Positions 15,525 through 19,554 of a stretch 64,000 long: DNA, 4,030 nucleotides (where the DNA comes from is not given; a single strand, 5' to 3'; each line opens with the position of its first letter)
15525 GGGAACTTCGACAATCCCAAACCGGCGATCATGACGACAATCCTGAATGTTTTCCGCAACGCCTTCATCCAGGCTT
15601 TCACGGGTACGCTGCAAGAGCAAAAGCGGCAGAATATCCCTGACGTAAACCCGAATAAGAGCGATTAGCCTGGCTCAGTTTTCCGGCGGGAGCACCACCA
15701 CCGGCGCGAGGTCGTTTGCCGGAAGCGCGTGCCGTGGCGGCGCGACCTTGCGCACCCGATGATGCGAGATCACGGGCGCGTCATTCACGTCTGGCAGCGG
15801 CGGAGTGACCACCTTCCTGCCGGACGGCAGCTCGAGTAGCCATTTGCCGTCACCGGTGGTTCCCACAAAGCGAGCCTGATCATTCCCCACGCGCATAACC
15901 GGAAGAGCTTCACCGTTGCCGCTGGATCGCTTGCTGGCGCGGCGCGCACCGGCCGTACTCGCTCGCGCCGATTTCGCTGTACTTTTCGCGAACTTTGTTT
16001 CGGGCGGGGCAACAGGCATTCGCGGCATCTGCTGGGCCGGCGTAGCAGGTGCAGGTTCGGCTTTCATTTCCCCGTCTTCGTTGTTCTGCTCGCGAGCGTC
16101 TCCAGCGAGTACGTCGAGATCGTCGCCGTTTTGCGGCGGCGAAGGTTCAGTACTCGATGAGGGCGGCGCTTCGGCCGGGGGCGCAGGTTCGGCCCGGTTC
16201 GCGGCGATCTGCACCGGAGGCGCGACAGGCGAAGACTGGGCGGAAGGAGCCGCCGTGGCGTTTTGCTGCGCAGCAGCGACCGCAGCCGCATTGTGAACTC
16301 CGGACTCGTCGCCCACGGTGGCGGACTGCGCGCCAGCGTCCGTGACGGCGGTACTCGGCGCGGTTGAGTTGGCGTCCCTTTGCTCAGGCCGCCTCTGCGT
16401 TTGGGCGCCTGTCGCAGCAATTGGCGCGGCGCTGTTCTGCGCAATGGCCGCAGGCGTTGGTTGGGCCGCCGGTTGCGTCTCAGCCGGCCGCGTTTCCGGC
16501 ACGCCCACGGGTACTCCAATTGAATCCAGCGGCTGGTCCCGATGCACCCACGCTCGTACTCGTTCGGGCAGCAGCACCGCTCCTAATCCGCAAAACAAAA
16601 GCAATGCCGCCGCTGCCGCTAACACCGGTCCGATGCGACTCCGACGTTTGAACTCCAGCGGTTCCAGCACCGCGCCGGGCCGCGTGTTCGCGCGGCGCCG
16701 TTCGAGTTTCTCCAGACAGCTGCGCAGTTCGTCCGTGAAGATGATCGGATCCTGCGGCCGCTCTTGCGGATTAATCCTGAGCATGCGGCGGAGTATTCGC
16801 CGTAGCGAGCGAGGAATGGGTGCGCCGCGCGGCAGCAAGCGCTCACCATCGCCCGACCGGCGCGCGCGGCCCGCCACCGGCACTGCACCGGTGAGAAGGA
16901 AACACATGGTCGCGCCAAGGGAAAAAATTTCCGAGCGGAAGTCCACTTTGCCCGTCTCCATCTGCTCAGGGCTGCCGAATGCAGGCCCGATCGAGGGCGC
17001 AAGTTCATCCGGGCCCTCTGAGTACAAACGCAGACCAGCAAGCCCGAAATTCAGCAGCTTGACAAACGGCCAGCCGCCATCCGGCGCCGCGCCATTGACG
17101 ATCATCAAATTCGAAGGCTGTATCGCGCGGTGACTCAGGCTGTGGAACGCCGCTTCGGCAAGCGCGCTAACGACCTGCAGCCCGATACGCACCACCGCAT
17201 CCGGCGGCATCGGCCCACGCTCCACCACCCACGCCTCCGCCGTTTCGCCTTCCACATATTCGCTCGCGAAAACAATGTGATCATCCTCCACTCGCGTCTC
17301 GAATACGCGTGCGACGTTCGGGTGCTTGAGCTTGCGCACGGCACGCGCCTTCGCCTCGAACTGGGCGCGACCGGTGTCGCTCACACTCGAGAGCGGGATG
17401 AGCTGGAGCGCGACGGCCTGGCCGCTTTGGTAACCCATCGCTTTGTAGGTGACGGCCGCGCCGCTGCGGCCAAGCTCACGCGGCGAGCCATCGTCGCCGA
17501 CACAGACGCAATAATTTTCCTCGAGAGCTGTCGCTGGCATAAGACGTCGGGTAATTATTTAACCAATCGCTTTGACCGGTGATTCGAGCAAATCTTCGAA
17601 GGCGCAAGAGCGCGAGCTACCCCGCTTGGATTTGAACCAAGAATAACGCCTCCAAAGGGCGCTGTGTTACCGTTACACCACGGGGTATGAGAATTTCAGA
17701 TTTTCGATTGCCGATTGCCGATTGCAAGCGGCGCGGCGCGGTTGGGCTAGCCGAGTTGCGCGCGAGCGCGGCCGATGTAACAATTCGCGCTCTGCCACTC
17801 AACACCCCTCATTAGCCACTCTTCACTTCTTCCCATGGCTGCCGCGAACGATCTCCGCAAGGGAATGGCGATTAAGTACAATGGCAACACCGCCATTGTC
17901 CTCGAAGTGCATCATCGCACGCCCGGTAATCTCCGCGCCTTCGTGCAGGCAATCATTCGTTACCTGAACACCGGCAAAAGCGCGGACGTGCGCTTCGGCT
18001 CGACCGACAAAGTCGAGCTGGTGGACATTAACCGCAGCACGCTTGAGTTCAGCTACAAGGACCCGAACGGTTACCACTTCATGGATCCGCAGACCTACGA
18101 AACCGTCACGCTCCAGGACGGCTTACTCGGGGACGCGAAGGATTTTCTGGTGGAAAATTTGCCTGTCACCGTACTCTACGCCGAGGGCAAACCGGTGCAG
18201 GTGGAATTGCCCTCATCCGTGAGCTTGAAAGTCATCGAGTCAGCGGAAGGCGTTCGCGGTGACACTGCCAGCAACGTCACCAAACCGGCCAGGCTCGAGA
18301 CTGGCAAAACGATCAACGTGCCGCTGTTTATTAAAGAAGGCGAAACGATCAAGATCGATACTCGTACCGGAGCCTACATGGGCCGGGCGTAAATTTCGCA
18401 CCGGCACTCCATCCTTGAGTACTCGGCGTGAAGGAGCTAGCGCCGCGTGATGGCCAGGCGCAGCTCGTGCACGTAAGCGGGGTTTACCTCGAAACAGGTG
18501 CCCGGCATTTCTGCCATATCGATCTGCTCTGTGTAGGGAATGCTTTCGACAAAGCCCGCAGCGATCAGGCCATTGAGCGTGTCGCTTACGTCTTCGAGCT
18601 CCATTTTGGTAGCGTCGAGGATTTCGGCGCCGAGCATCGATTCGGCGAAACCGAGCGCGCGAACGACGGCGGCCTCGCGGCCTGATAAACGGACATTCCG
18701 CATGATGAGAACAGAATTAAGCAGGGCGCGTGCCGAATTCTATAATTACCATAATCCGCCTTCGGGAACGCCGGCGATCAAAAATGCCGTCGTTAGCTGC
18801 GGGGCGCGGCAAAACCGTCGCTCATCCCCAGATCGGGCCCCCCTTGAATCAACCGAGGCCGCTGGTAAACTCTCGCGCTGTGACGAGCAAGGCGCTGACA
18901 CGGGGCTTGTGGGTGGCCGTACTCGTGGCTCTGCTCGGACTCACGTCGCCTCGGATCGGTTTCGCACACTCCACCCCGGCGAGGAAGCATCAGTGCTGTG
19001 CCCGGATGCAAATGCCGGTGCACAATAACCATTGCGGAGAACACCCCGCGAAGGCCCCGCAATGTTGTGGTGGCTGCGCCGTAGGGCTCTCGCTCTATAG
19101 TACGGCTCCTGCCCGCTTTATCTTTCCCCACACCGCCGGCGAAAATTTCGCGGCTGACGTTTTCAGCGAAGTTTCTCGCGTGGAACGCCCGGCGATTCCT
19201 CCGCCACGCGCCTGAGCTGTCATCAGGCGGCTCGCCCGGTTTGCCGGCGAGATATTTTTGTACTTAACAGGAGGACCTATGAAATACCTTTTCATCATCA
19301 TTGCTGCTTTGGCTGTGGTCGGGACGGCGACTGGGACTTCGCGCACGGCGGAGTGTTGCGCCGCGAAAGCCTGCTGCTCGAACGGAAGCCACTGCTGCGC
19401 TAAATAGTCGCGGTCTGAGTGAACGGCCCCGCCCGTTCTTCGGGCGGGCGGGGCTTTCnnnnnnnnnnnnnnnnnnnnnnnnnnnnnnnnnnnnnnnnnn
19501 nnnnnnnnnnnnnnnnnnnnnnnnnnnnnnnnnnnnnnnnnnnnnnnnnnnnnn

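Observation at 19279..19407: Unannotated 42-codon secreted peptide with three vicinal cysteine pairs next to copper-handling genes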

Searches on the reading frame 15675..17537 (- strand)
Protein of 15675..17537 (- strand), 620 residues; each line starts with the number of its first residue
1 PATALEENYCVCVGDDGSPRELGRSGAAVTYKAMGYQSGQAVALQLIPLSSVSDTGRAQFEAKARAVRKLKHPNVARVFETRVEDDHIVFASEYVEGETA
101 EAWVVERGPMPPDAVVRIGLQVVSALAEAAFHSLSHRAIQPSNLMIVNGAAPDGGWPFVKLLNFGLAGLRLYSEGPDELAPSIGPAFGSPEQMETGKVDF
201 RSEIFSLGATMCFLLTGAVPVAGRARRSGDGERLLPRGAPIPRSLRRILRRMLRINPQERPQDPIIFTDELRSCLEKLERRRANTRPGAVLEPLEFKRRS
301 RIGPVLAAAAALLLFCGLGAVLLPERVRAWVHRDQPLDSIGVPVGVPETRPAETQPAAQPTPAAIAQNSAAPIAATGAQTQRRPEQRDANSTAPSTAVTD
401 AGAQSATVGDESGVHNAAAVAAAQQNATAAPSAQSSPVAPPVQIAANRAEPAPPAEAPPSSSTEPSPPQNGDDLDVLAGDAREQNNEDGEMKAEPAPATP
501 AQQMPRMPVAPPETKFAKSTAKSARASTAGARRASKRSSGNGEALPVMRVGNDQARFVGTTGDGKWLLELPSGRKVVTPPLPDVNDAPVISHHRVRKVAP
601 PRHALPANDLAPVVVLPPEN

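Call 3: search_protein_families(library=pfam, proteins=[window:15675-17537:-], max_evalue=0.01)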
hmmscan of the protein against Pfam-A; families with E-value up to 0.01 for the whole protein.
window:15675-17537:- (620 aa): 2 families
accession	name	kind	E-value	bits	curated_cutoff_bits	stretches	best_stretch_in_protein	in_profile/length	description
PF00069.31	Pkinase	-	8.6e-24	84.8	31.7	1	20-262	5-253/263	Protein kinase domain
PF07714.23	PK_Tyr_Ser-Thr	-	1.3e-10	41.5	23.1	1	34-262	23-250/258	Protein tyrosine and serine/threonine kinase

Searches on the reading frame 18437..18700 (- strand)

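Call 3: search_protein_families(library=pfam, proteins=[window:18437-18700:-], max_evalue=0.01)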
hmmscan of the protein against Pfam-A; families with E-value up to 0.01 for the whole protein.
window:18437-18700:- (87 aa): 1 family
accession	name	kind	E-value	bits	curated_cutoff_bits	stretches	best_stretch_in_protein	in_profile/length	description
PF12802.13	MarR_2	-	0.00084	19.9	27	1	5-53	3-52/61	MarR family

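Call 4: search_protein_families(library=ncbifam, proteins=[window:18437-18700:-], max_evalue=0.1)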
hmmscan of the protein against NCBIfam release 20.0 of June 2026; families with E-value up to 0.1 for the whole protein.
window:18437-18700:- (87 aa): 0 families

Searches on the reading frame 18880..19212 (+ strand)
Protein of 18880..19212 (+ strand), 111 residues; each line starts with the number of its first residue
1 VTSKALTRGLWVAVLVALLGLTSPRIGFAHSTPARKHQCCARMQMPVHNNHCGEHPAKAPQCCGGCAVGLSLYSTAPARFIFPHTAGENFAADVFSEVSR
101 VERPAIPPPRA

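Call 27: search_protein_families(library=pfam, alignment_id=A2, max_evalue=10)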
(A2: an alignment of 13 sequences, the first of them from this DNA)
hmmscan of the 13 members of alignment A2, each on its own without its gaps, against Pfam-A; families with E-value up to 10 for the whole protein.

A. member 1, seq(111 aa): 1 family
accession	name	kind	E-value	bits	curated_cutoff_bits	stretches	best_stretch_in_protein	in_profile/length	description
PF11162.13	DUF2946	-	0.14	13.3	23.7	1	11-111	2-115/117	Protein of unknown function (DUF2946)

B. families by the number of members that match (of 13 scanned): 5 families
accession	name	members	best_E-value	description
PF11162.13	DUF2946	7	0.0039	Protein of unknown function (DUF2946)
PF19650.4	DUF6153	3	0.074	Family of unknown function (DUF6153)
PF17486.7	Cys_Knot_tox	1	0.018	Cystine knot toxins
PF07760.16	DUF1616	1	0.047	Protein of unknown function (DUF1616)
PF02950.22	Conotoxin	1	0.11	Conotoxin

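Call 67: search_protein_families(library=ncbifam, alignment_id=A2, max_evalue=10)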
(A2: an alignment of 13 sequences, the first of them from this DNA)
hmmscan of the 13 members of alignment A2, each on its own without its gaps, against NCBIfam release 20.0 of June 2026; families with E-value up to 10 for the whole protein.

A. member 1, seq(111 aa): 0 families

B. families by the number of members that match (of 13 scanned): 3 families
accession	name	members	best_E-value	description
NF043047.1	EstaseRv3036c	1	0.12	esterase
NF001061.0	PRK00117.5-1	1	0.22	recombination regulator RecX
NF052423.1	lpg1689_fam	1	0.26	lpg1689 family Dot/Icm T4SS effector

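Call 69: find_homologous_proteins(query=A2, max_evalue=0.001)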
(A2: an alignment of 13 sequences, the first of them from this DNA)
Query A2 (13 sequences) (111 aa, profile of the alignment): 201 proteins with E <= 0.001 among 8000 candidates; the best 120 are listed.
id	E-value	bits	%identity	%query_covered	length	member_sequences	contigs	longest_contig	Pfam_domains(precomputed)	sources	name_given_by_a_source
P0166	1.3e-42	162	35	81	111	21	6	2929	-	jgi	jgi:hypothetical protein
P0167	6.1e-42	160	32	100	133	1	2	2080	-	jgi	jgi:hypothetical protein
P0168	8.8e-42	160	33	89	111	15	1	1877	-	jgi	jgi:hypothetical protein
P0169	1.7e-41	159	33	100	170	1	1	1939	-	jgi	jgi:hypothetical protein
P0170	1.9e-41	159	32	88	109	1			-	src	-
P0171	3.3e-41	158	32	88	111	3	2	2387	-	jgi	-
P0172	4.6e-41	157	35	100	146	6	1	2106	-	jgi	jgi:hypothetical protein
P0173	5.2e-41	157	40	96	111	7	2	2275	-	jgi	jgi:hypothetical protein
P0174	1.3e-40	156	36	96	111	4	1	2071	-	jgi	jgi:hypothetical protein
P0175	1.8e-40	155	36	96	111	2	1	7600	-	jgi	jgi:hypothetical protein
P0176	2.4e-40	155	31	88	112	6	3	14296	-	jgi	jgi:hypothetical protein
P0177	5.0e-40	154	31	100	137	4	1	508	-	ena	-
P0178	5.0e-40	154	35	96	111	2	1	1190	-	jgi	jgi:hypothetical protein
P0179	6.1e-40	154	34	100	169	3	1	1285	-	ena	-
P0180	7.3e-40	153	37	96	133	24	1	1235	-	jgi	-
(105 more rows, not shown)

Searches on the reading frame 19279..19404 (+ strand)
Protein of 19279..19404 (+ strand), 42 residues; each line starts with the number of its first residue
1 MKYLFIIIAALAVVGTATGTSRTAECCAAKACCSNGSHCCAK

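Call 3: search_protein_families(library=pfam, proteins=[window:19279-19404:+], max_evalue=0.01)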
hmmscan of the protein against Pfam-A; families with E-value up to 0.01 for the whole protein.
window:19279-19404:+ (42 aa): 0 families

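Call 4: search_protein_families(library=ncbifam, proteins=[window:19279-19404:+], max_evalue=0.1)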
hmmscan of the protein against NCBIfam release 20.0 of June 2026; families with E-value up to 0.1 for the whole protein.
window:19279-19404:+ (42 aa): 0 families

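Call 6: find_homologous_proteins(query=window:19279-19404:+, max_evalue=10)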
Query seq(42 aa): no candidate shares three 5-residue words with the query. No homologue found.

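Call 12: search_protein_representatives(protein=window:19279-19404:+)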
Query: 42 residues. Proteins with E-value up to 0.001 (for the whole library): 14; up to 1e-10: 0; up to 1e-30: 0. The best 14 are listed.
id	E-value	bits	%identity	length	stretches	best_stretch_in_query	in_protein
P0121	8.7e-07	44.2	62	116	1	1-42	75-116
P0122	1.9e-06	43.2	60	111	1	1-42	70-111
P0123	2.7e-06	42.7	56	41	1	1-42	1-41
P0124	3.5e-06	42.4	57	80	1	1-42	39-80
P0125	3.8e-06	42.3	60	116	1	1-42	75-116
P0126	5.7e-06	41.8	57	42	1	1-42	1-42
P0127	7.1e-06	41.5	62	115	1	1-41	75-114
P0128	1.6e-05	40.4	60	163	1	1-42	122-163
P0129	2.2e-05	40.0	59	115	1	1-41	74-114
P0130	2.5e-05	39.8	60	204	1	1-42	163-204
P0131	5.0e-05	38.9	52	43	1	1-40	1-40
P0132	1.8e-04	37.2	60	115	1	1-42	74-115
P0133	4.2e-04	36.1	62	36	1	1-29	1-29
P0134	5.4e-04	35.7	60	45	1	1-35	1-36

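Call 45: find_related_loci(query=A3, collection=metagenome_contigs, flank=3000)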
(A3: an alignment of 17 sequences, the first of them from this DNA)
Query A3 (42 aa) in metagenome_contigs; peptide patterns used: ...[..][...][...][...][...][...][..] (x = any residue, [..] = any of these).
599 stretches matched a pattern (row limit reached: there are more); 126 encode a relative of the query (tblastn E <= 1e-3); the best 80 are kept; 80 distinct loci.
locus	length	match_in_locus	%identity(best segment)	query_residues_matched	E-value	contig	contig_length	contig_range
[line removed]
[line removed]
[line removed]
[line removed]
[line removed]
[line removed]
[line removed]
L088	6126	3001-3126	62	1-42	9e-13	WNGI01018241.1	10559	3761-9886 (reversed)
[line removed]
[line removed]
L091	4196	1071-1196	62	1-42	9e-13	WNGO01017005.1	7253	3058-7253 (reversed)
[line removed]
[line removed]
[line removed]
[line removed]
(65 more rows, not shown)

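Call 60: list_cluster_members(proteins=[window:19279-19404:+, P0123, P0126, P0131, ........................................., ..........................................])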
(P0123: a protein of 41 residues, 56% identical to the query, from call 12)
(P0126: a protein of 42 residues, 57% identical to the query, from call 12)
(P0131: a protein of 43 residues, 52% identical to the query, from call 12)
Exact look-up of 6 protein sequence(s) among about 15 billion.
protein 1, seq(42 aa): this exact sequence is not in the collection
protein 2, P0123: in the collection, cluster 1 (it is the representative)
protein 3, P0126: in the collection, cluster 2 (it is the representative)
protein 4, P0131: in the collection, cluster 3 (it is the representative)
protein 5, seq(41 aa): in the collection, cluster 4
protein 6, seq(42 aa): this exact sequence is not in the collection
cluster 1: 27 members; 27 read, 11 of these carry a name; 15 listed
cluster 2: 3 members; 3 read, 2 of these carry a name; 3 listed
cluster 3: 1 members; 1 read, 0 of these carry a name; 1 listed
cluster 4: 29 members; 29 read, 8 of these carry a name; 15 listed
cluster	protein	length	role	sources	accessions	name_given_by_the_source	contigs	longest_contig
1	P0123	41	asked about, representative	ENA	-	-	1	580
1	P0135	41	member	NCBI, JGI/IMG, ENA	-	hypothetical protein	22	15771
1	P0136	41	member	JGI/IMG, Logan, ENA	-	hypothetical protein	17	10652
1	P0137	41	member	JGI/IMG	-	hypothetical protein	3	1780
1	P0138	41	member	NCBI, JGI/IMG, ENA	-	hypothetical protein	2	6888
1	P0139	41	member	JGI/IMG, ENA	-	hypothetical protein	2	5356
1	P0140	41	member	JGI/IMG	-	hypothetical protein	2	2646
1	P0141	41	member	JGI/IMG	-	hypothetical protein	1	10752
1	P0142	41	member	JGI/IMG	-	hypothetical protein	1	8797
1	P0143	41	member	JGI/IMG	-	hypothetical protein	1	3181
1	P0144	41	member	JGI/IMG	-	hypothetical protein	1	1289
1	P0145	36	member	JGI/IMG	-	hypothetical protein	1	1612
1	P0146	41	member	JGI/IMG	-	-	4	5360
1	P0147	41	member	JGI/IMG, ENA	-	-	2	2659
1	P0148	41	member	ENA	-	-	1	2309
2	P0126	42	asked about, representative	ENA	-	-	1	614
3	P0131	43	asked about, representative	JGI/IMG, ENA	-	-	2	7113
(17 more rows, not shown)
